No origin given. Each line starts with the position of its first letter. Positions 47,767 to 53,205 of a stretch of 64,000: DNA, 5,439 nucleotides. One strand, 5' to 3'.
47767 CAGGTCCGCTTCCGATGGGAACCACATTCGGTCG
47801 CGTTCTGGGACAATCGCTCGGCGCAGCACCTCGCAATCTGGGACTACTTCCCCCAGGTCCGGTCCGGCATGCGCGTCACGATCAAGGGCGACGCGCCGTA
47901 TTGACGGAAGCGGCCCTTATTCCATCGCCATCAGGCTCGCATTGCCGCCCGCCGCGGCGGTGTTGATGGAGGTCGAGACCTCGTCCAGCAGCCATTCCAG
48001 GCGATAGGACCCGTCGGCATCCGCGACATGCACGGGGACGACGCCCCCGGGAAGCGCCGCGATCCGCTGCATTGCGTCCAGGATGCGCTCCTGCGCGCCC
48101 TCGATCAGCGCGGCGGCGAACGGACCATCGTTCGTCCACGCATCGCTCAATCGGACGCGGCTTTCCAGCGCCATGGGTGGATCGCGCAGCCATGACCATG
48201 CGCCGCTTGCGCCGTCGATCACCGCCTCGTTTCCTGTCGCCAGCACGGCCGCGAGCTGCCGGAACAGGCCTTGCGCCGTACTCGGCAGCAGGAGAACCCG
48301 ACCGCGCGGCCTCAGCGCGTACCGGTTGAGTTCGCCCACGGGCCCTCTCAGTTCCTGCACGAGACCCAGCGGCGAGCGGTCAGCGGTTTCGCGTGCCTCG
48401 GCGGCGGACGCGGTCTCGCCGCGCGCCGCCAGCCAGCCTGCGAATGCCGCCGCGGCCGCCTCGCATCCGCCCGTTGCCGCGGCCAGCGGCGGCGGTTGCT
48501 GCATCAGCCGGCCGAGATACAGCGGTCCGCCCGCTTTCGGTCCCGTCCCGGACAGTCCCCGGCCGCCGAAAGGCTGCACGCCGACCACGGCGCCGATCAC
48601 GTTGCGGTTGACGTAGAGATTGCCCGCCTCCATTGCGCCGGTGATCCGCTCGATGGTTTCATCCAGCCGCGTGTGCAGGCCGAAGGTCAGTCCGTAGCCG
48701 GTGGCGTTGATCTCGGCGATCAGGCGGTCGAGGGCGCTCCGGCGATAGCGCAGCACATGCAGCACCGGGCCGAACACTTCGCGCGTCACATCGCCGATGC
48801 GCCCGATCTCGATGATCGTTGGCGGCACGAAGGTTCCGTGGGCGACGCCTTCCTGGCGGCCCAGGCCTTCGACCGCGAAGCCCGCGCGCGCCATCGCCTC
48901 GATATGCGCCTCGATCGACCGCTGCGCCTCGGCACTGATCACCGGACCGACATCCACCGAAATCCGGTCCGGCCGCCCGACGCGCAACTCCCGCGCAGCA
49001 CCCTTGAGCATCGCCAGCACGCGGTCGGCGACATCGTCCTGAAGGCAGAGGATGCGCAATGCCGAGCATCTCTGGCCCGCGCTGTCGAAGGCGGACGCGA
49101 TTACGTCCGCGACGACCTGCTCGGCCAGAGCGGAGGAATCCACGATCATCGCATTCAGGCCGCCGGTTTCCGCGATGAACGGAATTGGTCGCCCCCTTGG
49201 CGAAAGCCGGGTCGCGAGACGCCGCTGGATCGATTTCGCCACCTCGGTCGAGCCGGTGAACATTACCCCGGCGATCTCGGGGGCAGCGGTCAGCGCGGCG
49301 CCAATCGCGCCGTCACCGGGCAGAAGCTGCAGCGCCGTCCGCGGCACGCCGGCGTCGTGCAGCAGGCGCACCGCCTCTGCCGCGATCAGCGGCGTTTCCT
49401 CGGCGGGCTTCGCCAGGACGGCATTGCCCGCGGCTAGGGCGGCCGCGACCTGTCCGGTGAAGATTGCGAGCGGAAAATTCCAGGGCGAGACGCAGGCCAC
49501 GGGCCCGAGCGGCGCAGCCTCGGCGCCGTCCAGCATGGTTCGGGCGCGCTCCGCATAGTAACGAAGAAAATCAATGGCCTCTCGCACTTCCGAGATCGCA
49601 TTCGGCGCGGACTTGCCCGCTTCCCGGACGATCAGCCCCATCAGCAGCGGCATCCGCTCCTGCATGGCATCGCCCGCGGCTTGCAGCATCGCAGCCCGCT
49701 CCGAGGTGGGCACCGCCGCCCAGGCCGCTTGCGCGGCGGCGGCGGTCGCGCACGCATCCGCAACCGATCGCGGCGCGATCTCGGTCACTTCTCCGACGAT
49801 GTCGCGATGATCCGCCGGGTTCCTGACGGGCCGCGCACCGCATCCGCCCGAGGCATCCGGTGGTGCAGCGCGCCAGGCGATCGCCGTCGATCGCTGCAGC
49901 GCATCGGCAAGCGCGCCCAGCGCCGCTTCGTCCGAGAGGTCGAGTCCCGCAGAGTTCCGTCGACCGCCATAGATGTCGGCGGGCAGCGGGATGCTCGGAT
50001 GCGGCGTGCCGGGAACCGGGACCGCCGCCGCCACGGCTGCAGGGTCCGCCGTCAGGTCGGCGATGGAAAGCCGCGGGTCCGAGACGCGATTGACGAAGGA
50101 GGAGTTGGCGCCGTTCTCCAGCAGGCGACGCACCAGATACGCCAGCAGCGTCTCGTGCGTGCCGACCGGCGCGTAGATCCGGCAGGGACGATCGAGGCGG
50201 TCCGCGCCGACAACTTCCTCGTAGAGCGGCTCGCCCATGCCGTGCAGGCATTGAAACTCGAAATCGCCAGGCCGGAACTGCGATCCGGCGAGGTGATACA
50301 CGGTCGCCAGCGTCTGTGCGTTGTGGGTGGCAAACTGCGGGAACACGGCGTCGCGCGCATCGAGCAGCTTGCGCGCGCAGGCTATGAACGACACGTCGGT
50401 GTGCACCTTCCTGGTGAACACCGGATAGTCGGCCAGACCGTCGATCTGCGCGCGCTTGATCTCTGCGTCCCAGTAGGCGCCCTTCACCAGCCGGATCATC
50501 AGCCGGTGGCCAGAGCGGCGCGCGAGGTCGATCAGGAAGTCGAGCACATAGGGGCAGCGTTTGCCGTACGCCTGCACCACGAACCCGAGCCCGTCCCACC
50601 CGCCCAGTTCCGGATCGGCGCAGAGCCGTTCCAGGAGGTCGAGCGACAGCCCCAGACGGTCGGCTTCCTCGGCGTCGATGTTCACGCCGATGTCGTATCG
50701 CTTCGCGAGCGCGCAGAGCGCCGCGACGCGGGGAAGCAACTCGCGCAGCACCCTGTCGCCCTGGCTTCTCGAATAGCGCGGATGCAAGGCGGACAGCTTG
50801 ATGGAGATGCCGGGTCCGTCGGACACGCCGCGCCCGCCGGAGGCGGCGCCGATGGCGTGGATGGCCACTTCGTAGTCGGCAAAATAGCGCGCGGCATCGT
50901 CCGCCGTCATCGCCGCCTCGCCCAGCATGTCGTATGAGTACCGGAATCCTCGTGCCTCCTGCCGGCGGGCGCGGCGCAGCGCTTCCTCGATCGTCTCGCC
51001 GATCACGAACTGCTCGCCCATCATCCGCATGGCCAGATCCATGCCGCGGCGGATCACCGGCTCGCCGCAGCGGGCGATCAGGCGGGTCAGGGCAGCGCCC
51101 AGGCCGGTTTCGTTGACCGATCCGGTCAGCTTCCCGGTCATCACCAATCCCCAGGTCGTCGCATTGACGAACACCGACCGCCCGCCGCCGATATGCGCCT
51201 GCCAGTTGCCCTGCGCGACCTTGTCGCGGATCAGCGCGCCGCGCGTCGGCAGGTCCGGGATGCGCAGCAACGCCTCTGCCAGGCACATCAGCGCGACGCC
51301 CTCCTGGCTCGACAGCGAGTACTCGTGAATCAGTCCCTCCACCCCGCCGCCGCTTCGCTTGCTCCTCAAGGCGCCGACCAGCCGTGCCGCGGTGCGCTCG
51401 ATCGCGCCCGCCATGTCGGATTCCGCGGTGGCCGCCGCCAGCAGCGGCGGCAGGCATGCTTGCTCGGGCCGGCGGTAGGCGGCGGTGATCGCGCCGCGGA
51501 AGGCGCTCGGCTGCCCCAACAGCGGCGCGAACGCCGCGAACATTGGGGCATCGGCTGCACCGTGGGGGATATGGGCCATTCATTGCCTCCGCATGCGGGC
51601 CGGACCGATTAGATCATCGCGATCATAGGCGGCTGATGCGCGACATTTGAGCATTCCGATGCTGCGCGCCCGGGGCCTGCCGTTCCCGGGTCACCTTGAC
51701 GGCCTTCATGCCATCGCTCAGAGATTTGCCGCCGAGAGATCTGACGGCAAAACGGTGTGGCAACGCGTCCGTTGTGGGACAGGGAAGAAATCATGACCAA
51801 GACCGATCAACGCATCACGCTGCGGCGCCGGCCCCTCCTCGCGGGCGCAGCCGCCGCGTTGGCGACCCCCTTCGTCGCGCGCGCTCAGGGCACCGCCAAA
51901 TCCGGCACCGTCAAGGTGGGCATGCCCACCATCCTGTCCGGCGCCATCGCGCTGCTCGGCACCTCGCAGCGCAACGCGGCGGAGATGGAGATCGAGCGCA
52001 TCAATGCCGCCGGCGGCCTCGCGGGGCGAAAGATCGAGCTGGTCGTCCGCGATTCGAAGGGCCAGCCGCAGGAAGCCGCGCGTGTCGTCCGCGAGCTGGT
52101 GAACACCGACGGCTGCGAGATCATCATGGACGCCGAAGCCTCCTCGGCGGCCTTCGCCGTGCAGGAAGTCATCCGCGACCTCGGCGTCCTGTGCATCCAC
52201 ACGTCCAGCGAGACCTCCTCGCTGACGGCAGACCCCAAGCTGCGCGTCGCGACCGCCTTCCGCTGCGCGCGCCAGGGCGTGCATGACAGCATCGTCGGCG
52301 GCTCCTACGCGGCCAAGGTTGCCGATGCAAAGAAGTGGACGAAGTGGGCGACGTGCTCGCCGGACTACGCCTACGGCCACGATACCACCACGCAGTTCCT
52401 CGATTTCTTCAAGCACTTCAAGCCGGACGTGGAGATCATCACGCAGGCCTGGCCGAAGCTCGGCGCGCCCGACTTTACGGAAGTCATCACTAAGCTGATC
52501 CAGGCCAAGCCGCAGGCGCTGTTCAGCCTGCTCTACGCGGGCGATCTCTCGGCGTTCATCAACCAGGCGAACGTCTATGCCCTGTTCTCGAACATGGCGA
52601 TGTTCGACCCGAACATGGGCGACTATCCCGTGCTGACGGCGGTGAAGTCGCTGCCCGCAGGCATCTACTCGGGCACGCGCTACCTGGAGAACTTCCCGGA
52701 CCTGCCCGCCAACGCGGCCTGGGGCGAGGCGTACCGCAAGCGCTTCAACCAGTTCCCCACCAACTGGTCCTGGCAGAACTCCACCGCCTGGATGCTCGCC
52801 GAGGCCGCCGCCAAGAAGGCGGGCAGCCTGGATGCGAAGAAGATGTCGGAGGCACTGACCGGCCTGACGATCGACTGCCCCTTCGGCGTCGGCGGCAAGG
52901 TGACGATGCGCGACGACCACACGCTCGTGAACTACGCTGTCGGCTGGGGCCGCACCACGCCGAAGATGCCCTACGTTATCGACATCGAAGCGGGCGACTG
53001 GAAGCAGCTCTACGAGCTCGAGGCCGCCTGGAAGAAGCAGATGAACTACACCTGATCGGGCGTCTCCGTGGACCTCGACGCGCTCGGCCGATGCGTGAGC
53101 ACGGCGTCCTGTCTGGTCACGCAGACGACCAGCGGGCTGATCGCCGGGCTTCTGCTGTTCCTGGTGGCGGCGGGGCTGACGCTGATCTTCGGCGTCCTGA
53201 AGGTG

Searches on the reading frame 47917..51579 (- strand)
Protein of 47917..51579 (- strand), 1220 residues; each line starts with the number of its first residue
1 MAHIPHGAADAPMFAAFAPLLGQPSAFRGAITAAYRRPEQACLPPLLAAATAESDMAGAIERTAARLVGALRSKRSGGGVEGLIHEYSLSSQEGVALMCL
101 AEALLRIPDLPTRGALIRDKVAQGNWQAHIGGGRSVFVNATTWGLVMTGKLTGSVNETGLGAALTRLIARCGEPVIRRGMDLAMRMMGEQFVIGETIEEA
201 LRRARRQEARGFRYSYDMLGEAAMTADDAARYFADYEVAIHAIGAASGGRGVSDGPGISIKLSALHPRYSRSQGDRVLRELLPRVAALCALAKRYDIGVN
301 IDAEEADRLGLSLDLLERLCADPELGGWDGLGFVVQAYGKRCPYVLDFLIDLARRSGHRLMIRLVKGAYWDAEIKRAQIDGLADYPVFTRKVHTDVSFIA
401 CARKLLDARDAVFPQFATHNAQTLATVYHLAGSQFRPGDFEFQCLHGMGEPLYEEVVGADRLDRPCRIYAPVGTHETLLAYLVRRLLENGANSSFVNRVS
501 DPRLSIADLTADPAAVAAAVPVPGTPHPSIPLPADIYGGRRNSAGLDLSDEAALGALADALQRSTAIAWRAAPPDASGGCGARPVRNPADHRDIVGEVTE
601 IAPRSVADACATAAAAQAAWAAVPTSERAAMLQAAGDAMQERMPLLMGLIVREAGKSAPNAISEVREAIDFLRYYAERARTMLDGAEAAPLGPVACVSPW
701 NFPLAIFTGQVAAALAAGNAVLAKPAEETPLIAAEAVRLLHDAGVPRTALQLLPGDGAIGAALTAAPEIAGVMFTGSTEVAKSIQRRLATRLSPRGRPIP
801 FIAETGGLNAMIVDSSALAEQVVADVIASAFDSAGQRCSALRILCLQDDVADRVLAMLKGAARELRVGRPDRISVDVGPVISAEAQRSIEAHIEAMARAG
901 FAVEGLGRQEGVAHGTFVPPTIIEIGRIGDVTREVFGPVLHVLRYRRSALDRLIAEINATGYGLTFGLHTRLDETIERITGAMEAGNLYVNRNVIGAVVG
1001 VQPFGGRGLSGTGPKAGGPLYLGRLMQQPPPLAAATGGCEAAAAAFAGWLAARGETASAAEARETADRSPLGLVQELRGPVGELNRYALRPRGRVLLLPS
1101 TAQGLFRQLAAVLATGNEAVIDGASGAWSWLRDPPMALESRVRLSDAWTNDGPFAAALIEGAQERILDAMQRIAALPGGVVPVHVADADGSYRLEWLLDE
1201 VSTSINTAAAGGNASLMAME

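Call 8: search_protein_families(library=pfam, proteins=[window:47917-51579:-], max_evalue=0.00001)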
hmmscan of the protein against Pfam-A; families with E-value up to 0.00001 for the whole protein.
window:47917-51579:- (1220 aa): 4 families
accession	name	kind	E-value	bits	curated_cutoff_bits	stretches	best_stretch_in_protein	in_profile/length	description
PF00171.27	Aldedh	-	1.1e-106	357.6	23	1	584-1022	10-452/461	Aldehyde dehydrogenase family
PF01619.24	Pro_dh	-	3.7e-105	351.9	27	1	200-498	1-278/278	Proline dehydrogenase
PF14850.11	Pro_dh-DNA_bdg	-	8.5e-42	142.6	27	1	80-191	2-112/112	DNA-binding domain of Proline dehydrogenase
PF18327.6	PRODH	-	5e-15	56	26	1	25-72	1-48/48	Proline utilization A proline dehydrogenase N-terminal domain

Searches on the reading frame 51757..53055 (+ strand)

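Call 8: search_protein_families(library=pfam, proteins=[window:51757-53055:+], max_evalue=0.00001)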
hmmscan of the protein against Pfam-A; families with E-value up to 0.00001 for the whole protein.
window:51757-53055:+ (432 aa): 3 families
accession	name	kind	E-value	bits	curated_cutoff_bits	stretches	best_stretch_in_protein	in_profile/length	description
PF13458.12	Peripla_BP_6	-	1.2e-59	203.2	31.7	1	51-391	1-330/343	Periplasmic binding protein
PF13433.12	Peripla_BP_5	-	1.7e-24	87.1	27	2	53-143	2-92/363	Periplasmic binding protein domain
PF01094.35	ANF_receptor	-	7.9e-08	32.2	25.4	1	72-271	3-197/353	Receptor family ligand binding region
